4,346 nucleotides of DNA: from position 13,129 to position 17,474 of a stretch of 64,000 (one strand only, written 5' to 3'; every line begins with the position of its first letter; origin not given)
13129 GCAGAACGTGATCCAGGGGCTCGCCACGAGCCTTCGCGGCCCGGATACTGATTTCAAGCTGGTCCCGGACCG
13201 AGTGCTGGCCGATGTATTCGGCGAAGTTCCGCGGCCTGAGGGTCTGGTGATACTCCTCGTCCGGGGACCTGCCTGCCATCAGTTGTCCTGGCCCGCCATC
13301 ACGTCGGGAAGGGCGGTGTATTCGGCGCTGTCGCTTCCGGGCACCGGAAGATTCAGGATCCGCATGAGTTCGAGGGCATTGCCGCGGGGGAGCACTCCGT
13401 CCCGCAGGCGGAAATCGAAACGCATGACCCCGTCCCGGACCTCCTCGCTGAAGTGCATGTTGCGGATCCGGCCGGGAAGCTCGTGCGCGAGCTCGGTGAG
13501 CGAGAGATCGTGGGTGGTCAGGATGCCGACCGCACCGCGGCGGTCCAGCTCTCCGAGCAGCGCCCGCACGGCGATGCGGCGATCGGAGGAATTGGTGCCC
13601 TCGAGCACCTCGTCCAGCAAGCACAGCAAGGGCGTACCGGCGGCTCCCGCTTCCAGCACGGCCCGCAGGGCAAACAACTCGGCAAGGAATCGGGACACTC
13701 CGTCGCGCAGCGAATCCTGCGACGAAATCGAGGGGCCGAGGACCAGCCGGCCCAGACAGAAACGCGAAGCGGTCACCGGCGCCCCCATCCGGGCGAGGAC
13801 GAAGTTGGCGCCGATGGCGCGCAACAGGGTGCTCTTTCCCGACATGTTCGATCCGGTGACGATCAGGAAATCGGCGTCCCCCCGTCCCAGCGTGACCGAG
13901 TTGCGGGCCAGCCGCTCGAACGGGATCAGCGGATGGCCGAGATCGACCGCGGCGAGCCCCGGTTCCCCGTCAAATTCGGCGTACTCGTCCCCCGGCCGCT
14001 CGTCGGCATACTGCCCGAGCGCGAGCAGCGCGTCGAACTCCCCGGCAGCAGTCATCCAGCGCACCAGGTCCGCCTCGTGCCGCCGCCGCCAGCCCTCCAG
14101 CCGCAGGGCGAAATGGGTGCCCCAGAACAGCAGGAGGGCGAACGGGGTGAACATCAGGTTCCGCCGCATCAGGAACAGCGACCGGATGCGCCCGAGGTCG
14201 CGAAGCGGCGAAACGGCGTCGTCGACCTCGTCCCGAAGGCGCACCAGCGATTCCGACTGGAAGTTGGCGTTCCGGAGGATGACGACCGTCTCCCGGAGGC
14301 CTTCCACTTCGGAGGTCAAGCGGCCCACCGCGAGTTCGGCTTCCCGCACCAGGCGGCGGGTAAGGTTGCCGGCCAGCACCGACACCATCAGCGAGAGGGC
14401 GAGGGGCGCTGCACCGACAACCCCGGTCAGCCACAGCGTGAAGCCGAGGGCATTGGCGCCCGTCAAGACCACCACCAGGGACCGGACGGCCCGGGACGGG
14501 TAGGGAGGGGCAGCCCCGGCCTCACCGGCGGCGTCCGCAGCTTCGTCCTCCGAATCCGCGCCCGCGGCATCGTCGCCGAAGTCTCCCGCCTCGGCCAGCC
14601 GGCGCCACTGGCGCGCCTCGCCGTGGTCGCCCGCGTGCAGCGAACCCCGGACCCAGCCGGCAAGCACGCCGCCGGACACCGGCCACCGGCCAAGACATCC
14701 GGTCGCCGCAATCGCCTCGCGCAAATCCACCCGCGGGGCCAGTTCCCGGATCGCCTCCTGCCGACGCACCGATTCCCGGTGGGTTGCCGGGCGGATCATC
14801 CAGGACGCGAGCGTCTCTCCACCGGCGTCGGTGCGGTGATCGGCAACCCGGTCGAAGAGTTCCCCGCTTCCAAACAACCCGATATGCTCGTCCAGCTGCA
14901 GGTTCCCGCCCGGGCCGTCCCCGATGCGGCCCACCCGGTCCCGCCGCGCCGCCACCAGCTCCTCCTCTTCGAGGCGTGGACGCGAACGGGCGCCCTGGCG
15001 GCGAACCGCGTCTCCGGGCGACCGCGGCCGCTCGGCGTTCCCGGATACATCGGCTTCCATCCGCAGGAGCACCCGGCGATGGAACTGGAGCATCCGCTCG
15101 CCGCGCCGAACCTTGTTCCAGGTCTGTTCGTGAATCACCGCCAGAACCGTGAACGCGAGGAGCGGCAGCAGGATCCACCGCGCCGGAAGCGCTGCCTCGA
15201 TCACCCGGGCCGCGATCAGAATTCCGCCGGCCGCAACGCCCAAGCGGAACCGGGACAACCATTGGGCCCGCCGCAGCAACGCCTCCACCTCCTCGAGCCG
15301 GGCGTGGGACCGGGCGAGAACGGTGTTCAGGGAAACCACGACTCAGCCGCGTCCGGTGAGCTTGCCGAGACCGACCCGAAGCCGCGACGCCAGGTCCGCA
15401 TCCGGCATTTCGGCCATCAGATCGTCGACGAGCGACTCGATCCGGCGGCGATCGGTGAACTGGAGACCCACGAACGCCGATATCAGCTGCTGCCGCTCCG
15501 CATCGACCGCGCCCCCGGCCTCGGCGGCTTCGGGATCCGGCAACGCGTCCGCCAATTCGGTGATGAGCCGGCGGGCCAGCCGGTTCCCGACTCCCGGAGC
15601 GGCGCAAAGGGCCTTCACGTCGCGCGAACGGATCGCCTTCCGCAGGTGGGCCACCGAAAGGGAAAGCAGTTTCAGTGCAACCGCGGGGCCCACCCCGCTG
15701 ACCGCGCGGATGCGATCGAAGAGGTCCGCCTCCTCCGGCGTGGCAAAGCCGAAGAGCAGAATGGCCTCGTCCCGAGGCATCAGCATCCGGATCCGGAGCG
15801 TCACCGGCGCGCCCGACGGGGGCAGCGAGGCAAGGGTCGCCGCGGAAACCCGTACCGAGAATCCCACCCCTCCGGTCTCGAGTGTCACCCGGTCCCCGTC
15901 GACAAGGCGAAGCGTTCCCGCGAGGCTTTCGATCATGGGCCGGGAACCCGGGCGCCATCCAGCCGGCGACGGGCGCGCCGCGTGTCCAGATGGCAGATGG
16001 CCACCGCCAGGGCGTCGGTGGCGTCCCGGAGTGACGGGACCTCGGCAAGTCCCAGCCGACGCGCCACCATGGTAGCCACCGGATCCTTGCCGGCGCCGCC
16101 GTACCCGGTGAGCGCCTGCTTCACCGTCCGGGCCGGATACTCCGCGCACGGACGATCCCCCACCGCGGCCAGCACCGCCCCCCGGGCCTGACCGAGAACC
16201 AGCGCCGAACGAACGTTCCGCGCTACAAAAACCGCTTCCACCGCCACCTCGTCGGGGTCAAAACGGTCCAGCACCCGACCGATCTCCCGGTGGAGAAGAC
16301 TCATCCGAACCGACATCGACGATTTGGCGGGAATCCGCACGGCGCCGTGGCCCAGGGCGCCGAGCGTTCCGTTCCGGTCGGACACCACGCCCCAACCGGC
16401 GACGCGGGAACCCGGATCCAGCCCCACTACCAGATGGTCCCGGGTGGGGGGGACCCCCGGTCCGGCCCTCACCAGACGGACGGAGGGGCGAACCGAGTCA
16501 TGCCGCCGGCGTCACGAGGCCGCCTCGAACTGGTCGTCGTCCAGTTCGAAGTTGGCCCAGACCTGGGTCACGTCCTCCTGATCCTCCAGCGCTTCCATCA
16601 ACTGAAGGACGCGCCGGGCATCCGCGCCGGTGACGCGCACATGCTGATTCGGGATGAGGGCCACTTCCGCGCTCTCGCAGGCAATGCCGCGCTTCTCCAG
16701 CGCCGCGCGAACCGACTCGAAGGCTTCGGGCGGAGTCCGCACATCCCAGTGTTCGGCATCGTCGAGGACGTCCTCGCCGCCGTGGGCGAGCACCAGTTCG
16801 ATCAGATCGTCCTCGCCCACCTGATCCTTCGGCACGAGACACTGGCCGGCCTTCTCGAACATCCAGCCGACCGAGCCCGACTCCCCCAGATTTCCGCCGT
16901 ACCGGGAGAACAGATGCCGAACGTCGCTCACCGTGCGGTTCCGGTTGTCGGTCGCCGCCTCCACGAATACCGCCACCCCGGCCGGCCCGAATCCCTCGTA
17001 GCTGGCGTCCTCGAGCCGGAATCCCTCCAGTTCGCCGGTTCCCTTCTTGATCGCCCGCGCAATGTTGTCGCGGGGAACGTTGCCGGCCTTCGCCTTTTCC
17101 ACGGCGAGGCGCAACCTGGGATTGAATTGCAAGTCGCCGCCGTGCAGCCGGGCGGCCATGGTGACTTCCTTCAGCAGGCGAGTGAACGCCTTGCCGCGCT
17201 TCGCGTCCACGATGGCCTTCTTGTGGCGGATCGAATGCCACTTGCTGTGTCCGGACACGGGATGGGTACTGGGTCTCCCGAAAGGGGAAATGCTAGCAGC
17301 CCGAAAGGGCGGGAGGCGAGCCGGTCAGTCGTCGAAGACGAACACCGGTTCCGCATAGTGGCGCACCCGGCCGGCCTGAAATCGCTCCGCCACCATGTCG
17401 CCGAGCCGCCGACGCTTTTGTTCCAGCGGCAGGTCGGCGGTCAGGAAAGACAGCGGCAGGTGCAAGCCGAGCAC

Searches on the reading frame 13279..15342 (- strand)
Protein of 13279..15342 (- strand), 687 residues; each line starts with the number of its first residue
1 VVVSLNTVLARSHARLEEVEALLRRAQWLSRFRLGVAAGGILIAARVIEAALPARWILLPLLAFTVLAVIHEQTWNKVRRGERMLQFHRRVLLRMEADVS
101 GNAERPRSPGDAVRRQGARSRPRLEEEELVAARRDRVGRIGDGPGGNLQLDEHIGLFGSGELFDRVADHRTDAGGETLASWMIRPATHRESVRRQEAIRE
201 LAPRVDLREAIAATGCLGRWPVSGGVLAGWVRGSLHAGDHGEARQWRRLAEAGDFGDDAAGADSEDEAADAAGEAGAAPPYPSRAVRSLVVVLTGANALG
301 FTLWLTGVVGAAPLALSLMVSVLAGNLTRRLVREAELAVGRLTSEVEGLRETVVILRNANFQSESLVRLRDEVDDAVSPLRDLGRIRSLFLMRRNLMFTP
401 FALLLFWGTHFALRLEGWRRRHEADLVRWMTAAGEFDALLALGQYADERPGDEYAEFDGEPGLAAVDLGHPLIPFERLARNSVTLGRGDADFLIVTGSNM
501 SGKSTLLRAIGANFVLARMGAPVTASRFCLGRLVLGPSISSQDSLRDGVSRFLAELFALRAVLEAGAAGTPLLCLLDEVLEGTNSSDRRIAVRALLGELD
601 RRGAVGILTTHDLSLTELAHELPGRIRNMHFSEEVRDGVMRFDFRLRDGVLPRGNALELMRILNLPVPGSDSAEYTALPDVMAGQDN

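Call 18: search_protein_families(library=pfam, proteins=[window:13279-15342:-], max_evalue=0.00001)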
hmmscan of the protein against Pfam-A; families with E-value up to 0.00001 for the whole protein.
window:13279-15342:- (687 aa): 1 family
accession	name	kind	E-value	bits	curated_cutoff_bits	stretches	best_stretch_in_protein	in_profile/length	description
PF00488.27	MutS_V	-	6.1e-21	75.7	30.2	1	493-667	1-174/188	MutS domain V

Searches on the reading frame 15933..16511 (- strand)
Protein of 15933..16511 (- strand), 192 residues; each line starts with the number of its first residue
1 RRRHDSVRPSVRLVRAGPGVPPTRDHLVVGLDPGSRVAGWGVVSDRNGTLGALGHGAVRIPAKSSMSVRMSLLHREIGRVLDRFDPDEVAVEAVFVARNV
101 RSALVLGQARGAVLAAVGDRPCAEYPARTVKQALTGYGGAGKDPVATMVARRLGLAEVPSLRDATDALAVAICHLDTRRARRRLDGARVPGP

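Call 51: search_protein_families(library=pfam, proteins=[window:15933-16511:-], max_evalue=0.00001)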
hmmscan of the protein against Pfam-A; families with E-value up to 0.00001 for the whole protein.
window:15933-16511:- (192 aa): 1 family
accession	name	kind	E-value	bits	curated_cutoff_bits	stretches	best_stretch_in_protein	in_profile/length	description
PF02075.23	RuvC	-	3.8e-40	137.6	22.2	1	28-174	1-148/148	Crossover junction endodeoxyribonuclease RuvC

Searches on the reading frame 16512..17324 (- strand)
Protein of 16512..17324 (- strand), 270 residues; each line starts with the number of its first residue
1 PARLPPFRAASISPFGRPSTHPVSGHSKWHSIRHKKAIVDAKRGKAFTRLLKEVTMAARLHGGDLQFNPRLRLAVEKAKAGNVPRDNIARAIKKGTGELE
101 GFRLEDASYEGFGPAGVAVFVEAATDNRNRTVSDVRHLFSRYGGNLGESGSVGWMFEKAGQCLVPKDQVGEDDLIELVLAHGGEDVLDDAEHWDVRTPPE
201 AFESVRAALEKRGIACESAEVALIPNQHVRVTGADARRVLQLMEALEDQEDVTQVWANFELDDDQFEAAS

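Call 51: search_protein_families(library=pfam, proteins=[window:16512-17324:-], max_evalue=0.00001)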
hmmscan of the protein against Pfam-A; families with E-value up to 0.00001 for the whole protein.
window:16512-17324:- (270 aa): 2 families
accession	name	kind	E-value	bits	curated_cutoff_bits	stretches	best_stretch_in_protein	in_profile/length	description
PF01709.26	Transcrip_reg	-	7e-53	179.1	27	1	105-259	2-160/160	TACO1/YebC second and third domain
PF20772.2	TACO1_YebC_N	-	6e-30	104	36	1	27-98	1-73/73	TACO1/YebC protein N-terminal domain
